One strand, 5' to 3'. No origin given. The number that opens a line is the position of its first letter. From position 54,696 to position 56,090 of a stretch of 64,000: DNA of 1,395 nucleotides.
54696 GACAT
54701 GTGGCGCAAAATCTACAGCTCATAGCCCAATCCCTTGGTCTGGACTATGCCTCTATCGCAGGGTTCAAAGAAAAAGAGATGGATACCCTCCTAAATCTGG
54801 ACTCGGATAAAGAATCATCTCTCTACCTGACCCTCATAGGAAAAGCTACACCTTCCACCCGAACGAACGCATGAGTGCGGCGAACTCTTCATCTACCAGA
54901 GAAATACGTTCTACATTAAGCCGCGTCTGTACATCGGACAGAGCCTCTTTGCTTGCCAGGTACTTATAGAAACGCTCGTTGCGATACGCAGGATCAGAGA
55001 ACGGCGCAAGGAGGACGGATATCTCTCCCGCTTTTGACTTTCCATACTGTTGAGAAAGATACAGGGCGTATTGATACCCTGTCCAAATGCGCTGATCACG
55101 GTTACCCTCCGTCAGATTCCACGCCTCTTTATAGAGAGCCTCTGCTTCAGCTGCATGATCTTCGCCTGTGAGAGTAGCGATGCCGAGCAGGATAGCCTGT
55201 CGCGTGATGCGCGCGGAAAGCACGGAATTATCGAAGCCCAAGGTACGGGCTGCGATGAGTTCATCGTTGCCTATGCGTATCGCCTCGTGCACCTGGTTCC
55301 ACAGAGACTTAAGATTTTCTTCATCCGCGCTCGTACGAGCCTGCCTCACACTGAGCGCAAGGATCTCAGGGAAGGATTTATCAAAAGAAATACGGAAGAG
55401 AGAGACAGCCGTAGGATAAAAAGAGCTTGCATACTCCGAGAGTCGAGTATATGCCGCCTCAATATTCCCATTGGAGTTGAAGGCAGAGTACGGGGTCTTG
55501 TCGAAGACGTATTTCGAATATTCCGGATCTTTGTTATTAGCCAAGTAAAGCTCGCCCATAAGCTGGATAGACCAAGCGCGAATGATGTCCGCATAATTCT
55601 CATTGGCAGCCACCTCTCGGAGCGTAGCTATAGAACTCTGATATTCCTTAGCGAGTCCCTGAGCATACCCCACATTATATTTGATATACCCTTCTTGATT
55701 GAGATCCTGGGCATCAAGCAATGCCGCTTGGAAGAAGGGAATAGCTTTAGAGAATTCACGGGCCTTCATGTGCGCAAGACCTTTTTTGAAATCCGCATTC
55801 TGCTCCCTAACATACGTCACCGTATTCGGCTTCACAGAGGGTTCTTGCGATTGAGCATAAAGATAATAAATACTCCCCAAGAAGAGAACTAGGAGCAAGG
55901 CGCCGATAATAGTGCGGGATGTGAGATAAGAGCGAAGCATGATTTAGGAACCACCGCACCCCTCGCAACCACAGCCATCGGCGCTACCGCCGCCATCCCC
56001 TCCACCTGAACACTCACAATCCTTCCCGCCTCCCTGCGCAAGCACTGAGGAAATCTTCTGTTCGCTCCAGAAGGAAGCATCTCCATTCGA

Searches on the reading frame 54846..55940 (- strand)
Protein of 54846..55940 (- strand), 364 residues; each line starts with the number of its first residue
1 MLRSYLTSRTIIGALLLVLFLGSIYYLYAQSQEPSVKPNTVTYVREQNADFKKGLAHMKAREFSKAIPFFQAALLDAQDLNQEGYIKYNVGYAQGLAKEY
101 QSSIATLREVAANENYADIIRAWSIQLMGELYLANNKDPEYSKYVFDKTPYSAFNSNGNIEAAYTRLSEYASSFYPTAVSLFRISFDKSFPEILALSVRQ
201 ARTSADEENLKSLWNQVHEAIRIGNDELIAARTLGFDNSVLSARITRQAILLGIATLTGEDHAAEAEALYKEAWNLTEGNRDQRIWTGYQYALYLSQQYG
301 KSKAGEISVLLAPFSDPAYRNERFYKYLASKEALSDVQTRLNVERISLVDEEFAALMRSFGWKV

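Call 6: search_protein_families(library=pfam, proteins=[window:54846-55940:-], max_evalue=0.01)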
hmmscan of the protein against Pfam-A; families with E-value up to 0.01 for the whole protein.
window:54846-55940:- (364 aa): 1 family
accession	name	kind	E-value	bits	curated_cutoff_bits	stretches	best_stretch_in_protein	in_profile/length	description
PF12698.13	ABC2_membrane_3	-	0.0064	16.1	31.6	1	11-182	8-168/347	ABC-2 family transporter protein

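Call 7: search_protein_families(library=ncbifam, proteins=[window:54846-55940:-], max_evalue=0.01)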
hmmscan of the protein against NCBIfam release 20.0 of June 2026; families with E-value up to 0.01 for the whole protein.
window:54846-55940:- (364 aa): 0 families

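Call 53: find_homologous_proteins(query=window:54846-55940:-, max_evalue=0.00001)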
Query window:54846-55940:- (364 aa): 3 proteins with E <= 0.00001 among 6586 candidates.
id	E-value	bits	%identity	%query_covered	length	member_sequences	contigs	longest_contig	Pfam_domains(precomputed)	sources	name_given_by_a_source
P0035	7.6e-225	763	100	96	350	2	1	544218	-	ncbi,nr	ncbi:hypothetical protein K8Q93_03790 [Candidatus Parcubacteria bacterium]|nr:hypothetical protein [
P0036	2.8e-124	433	56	97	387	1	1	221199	-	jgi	-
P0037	1.2e-23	102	27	97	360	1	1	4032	-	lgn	-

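Call 54: find_encoding_contigs(protein=P0037, flank=5000, max_places=2)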
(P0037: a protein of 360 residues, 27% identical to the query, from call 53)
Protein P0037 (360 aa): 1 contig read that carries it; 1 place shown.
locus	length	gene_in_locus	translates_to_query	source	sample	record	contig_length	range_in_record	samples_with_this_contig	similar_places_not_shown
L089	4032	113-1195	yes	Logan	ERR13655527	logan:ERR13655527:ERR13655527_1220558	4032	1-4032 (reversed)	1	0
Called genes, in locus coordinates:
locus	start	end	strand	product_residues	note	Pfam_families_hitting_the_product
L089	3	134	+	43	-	?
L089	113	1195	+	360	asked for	-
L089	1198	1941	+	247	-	PF13462:Thioredoxin_4, PF01323:DSBA (weak)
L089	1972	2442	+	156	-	PF00581:Rhodanese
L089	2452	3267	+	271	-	PF12895:ANAPC3 (faint), PF00515:TPR_1 (faint), PF07719:TPR_2 (faint), PF13431:TPR_17 (faint), PF13428:TPR_14 (faint), PF13432:TPR_16 (weak), PF14559:TPR_19 (weak)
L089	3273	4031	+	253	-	?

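Call 62: find_related_loci(query=A5, collection=metagenome_contigs, flank=8000)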
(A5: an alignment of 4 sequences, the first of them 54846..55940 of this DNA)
Query A5 (364 aa) in metagenome_contigs; peptide patterns used: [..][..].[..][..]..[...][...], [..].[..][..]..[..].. (x = any residue, [..] = any of these).
477 stretches matched a pattern; 2 encode a relative of the query (tblastn E <= 1e-3); 2 distinct loci.
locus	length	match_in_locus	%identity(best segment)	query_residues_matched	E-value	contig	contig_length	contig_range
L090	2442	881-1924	30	2-364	8e-56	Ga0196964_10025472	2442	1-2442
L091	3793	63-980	34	40-364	5e-52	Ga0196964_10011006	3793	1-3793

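Call 73: predict_structure(alignment_id=A6)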
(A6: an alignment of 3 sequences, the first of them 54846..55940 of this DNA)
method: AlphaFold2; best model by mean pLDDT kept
length: 364 residues; sequences in the alignment: 3
mean_pLDDT: 74.8   pTM: 0.68
mean pLDDT of the five models: 74.8, 72.9, 64.2, 62.4, 59.2
residues with pLDDT >= 90: 56; 70-90: 173; 50-70: 112; < 50: 23
segments of 3 or more residues with pLDDT < 50: 1-3, 32-38, 198-205
pLDDT, mean of each block of 10 residues (from residue 1): 57 80 75 48 78 88 93 89 88 88 88 74 78 72 64 64 66 60 52 51 48 68 75 69 81 78 92 87 81 90 93 76 63 64 86 87 77
secondary structure, 60 per line:
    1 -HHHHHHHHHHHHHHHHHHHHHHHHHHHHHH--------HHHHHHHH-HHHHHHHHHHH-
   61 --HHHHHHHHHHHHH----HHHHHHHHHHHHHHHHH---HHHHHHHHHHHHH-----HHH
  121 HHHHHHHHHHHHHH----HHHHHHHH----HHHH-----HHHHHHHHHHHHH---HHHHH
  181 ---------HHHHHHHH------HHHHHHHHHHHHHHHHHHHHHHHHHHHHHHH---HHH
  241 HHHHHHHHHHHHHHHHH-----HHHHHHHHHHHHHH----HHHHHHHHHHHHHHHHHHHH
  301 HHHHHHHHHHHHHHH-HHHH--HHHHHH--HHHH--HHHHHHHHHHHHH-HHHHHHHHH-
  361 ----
elements in order: H2-31 H40-47 H49-59 H63-75 H80-96 H100-112 H118-134 H139-146 H151-154 H160-172 H176-180 H190-197 H204-234 H238-257 H263-276 H281-315 H317-320 H323-328 H331-334 H337-349 H351-359

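Call 77: fold_search(model_id=the predicted structure, library=pdb)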
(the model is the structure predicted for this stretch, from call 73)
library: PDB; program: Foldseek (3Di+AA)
matches with E <= 10: 971; with E <= 0.001: 0
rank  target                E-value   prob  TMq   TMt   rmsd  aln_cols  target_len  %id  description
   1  5a7d_C                3.7e-03  1.00  0.25  0.26  19.5       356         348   14  Tetrameric assembly of LGN with Inscuteable (released 2016-08-03)
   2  5a7d_F                4.1e-03  1.00  0.23  0.24  19.5       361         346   15  Tetrameric assembly of LGN with Inscuteable (released 2016-08-03)
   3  5a7d_H                7.0e-03  1.00  0.28  0.29  17.2       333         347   14  Tetrameric assembly of LGN with Inscuteable (released 2016-08-03)
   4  4wng_A                8.0e-03  1.00  0.29  0.31  18.7       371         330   14  Crystal structure of the TPR domain of LGN in complex with Frmpd4/Preso1 at 2.1 Angstrom resolution (released 2015-09-16)
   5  4a1s_A                8.3e-03  1.00  0.29  0.30  17.2       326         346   12  Crystallographic structure of the Pins:Insc complex (released 2012-03-28)
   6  7t6d_B                8.3e-03  0.99  0.24  0.23  25.5       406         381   11  CryoEM structure of the YejM/LapB complex (released 2022-08-17)
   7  5a6c_B                9.0e-03  1.00  0.27  0.27  18.4       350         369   15  Concomitant binding of Afadin to LGN and F-actin directs planar spindle orientation (released 2015-12-30)
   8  6hc2_C                1.1e-02  1.00  0.27  0.26  18.5       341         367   13  Crystal structure of NuMA/LGN hetero-hexamers (released 2019-05-29)
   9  3sf4_B                1.1e-02  1.00  0.29  0.30  19.2       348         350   14  Crystal structure of the complex between the conserved cell polarity proteins Inscuteable and LGN (released 2011-11-23)
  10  3sf4_A                1.1e-02  1.00  0.25  0.26  19.9       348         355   14  Crystal structure of the complex between the conserved cell polarity proteins Inscuteable and LGN (released 2011-11-23)
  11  5a7d_D                1.2e-02  1.00  0.29  0.30  17.0       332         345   13  Tetrameric assembly of LGN with Inscuteable (released 2016-08-03)
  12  2c0m_A                1.4e-02  1.00  0.24  0.29  20.5       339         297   13  apo form of the TPR domain of the pex5p receptor (released 2006-11-15)
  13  3ro2_A                1.4e-02  1.00  0.26  0.29  17.8       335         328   13  Structures of the LGN/NuMA complex (released 2012-03-07)
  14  5a7d_B                1.4e-02  1.00  0.25  0.26  19.5       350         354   13  Tetrameric assembly of LGN with Inscuteable (released 2016-08-03)
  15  3sf4_C                1.6e-02  0.99  0.24  0.25  19.2       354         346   16  Crystal structure of the complex between the conserved cell polarity proteins Inscuteable and LGN (released 2011-11-23)
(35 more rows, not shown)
